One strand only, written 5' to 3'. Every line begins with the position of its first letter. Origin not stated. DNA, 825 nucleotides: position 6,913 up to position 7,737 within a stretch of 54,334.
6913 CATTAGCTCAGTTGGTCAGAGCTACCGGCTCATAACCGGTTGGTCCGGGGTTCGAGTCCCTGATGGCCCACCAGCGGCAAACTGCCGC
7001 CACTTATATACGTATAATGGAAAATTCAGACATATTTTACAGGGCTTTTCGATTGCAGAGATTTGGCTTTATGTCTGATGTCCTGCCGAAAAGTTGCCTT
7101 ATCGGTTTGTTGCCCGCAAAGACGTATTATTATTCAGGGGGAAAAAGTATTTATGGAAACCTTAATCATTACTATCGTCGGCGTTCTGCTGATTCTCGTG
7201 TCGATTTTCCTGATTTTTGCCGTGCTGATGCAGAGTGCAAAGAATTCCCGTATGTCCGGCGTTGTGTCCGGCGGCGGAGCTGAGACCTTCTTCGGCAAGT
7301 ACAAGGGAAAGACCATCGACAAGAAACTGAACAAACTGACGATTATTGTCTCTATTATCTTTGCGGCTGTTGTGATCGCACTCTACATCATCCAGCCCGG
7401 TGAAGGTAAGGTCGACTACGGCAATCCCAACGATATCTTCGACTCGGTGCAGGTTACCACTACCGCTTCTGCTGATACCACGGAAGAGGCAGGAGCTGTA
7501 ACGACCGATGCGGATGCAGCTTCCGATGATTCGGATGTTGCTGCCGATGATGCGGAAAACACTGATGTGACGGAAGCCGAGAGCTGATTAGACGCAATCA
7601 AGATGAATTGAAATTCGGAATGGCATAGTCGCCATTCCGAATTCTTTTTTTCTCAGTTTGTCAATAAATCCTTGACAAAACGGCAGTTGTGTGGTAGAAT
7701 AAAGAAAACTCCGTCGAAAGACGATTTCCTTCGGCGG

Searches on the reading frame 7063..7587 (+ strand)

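Call 69: search_protein_families(library=pfam, proteins=[window:7063-7587:+], max_evalue=0.0001)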
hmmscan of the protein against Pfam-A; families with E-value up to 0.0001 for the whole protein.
window:7063-7587:+ (174 aa): 1 family
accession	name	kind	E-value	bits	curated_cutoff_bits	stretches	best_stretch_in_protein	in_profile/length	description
PF03840.19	SecG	-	4.7e-17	62.3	29.2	1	38-110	1-70/70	Preprotein translocase SecG subunit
